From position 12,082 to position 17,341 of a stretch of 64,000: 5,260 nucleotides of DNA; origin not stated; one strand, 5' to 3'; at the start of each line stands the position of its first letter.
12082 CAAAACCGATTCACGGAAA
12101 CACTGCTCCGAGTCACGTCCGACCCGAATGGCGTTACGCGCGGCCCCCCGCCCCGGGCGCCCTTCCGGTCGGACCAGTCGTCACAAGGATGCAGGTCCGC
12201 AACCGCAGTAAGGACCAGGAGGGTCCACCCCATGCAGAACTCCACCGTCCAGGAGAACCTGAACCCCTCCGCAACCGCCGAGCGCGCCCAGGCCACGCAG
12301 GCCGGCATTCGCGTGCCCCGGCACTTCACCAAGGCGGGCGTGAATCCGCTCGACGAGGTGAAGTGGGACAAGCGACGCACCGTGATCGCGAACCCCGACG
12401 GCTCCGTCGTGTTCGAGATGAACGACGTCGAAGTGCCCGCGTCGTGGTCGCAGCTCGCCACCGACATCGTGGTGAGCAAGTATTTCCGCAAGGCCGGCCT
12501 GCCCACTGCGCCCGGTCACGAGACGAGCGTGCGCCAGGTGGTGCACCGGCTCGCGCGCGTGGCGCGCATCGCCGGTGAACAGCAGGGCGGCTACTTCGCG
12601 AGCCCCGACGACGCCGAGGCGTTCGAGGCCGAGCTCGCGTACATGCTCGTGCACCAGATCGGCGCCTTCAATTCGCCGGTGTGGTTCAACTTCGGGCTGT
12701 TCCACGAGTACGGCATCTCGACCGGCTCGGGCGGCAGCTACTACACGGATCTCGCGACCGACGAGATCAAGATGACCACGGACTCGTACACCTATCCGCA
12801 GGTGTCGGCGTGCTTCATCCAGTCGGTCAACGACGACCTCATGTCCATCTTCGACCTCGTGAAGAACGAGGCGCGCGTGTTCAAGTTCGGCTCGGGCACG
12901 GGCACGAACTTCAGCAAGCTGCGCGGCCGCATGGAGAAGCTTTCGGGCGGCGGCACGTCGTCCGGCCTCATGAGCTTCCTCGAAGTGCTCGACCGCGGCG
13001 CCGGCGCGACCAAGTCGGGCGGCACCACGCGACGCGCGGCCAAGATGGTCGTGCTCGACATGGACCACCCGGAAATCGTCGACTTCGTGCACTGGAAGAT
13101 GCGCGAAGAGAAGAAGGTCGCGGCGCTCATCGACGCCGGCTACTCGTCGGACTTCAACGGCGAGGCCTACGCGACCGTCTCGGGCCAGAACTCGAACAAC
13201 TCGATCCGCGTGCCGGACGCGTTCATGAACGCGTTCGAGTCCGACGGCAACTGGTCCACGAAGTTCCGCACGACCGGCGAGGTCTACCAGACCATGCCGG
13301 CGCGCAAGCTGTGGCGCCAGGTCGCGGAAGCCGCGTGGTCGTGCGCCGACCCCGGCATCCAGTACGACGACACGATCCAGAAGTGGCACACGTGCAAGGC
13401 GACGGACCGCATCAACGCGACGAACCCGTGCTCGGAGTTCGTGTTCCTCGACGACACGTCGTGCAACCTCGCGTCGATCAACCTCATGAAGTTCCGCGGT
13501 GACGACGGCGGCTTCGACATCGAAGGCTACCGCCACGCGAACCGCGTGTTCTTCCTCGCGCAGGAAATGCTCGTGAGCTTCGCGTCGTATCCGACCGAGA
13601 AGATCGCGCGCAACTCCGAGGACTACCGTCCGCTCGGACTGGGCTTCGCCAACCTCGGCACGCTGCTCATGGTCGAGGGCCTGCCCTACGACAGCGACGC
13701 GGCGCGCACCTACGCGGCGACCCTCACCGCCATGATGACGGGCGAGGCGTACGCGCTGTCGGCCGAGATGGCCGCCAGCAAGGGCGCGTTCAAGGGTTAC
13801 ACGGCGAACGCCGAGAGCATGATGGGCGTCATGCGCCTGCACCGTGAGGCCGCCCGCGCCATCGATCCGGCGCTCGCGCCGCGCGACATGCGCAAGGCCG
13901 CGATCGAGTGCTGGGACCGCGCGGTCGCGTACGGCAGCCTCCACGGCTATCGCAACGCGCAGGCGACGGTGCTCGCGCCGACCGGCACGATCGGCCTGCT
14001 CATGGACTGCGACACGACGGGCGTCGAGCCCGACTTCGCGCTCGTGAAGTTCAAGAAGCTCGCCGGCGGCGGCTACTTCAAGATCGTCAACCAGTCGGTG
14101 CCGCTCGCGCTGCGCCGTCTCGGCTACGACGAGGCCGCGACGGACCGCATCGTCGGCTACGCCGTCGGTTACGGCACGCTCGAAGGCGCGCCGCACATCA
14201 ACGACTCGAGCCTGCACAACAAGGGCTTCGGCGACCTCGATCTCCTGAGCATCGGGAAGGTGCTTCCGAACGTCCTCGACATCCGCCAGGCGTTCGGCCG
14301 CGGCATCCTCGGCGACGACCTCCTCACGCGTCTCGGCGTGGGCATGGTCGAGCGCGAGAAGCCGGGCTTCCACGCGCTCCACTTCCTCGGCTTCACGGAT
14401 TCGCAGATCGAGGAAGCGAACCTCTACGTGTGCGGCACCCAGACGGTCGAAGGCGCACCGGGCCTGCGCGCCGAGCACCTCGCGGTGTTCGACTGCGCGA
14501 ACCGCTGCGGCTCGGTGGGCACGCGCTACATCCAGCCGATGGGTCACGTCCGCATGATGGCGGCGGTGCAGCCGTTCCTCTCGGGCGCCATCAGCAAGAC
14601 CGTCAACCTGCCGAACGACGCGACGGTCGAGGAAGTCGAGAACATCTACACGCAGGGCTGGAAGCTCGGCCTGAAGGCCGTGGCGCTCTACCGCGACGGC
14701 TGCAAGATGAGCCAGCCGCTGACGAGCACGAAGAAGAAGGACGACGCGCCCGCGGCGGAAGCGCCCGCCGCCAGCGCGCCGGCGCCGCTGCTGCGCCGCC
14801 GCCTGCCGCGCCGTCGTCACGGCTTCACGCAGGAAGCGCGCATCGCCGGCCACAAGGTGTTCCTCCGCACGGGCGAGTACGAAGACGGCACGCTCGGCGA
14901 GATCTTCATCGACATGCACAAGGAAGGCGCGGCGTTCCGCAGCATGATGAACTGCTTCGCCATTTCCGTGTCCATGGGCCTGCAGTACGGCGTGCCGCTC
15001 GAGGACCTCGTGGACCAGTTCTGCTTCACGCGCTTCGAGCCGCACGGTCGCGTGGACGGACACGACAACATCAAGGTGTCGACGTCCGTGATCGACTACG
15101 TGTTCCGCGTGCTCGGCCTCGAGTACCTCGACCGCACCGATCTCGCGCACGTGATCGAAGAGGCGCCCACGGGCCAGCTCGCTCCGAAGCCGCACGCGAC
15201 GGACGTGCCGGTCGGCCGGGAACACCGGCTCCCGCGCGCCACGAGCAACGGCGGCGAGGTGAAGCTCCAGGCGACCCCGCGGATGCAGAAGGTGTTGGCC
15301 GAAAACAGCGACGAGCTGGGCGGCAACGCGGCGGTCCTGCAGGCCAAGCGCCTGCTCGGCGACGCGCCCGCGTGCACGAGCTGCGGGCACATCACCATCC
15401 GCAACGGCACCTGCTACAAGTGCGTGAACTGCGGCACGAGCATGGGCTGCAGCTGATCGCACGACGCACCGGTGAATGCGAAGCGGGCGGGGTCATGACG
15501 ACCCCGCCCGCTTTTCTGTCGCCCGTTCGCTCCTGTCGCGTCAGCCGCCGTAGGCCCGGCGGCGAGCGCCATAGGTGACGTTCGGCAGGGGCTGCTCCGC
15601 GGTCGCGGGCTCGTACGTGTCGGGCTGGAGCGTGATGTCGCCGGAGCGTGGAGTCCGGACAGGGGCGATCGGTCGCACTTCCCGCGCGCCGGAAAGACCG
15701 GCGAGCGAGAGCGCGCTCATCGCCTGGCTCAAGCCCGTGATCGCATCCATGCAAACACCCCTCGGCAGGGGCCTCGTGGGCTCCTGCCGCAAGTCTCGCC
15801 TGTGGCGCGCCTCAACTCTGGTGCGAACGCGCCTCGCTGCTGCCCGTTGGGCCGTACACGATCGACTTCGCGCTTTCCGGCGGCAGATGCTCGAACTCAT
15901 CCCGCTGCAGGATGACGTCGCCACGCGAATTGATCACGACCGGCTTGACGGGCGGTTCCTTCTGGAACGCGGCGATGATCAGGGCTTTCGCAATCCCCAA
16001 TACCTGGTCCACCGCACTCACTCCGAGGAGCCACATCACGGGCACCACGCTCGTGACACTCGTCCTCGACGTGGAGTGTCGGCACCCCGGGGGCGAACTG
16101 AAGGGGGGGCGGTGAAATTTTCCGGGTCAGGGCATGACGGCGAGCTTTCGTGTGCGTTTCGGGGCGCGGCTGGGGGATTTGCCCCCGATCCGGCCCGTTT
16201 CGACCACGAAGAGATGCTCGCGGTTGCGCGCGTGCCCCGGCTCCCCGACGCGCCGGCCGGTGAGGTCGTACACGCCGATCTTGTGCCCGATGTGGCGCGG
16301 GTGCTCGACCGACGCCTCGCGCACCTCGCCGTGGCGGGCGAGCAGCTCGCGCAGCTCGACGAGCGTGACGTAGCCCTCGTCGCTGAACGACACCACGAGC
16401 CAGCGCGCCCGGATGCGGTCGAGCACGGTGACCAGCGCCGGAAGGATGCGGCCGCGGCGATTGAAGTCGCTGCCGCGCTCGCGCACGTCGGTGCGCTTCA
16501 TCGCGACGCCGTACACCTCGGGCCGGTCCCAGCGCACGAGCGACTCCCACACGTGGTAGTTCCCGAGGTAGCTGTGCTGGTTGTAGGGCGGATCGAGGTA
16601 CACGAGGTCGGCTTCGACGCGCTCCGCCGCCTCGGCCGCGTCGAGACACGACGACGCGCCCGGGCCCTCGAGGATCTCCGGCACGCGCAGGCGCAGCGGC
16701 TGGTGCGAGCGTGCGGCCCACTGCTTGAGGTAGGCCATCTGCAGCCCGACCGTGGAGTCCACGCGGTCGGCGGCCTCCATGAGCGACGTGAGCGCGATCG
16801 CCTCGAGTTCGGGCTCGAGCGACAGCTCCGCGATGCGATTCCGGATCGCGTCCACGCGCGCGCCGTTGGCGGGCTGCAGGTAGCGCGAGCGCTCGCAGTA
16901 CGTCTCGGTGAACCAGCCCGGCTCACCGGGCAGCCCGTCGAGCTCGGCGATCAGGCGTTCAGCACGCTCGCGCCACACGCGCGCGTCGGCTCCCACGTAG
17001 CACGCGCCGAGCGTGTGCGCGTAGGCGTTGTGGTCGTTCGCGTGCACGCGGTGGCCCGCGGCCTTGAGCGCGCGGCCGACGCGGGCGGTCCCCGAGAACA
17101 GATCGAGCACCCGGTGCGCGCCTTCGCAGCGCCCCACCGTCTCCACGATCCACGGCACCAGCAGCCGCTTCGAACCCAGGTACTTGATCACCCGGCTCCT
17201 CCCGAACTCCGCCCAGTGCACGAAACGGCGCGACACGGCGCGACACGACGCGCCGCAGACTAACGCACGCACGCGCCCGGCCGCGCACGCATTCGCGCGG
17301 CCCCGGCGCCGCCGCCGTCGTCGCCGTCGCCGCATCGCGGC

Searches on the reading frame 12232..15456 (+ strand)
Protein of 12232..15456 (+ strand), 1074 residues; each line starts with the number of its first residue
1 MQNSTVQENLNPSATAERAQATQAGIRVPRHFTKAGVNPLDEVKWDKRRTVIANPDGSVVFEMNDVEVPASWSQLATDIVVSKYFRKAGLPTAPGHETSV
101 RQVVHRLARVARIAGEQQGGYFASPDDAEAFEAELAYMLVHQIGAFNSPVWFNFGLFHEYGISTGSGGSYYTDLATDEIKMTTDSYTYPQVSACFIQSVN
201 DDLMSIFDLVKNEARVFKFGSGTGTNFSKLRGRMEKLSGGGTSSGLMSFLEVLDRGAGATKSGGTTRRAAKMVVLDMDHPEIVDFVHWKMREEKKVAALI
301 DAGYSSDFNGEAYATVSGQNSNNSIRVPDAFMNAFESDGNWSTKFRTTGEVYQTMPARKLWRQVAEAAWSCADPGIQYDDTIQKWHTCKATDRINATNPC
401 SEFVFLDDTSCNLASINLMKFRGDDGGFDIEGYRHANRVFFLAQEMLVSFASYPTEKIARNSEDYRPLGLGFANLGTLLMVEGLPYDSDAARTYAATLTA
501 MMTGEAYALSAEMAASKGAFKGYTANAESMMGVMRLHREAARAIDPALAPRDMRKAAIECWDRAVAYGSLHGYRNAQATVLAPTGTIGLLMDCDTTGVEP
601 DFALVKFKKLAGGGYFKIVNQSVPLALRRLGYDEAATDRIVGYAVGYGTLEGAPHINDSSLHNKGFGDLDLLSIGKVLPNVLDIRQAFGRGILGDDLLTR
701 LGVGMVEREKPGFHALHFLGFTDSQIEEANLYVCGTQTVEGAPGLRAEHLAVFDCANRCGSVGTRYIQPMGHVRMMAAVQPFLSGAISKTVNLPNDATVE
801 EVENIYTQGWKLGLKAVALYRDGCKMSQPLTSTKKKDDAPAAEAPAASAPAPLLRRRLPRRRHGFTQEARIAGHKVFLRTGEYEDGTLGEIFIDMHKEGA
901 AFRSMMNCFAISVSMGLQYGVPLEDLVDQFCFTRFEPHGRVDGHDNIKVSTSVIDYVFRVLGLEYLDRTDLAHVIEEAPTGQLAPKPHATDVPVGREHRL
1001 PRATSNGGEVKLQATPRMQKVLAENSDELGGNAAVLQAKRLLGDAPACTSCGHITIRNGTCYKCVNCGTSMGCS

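Call 16: search_protein_families(library=pfam, proteins=[window:12232-15456:+])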
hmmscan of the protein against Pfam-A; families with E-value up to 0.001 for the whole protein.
window:12232-15456:+ (1074 aa): 3 families
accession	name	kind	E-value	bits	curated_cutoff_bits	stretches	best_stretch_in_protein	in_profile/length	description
PF02867.20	Ribonuc_red_lgC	-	1.8e-131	439.8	23.9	2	192-659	1-459/523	Ribonucleotide reductase, barrel domain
PF08471.15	Ribonuc_red_2_N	-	1.4e-28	99.5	27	1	56-142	1-103/103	Class II vitamin B12-dependent ribonucleotide reductase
PF12637.14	TSCPD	-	3.1e-09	37.4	22.8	1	873-962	13-85/88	TSCPD domain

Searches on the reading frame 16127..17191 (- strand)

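Call 9: search_protein_families(library=pfam, proteins=[window:16127-17191:-], max_evalue=0.001)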
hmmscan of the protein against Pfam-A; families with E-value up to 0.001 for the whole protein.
window:16127-17191:- (354 aa): 1 family
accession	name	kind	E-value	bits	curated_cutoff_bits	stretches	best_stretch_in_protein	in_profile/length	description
PF02086.21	MethyltransfD12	-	2.5e-31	109.7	22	1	4-242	1-224/253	D12 class N6 adenine-specific DNA methyltransferase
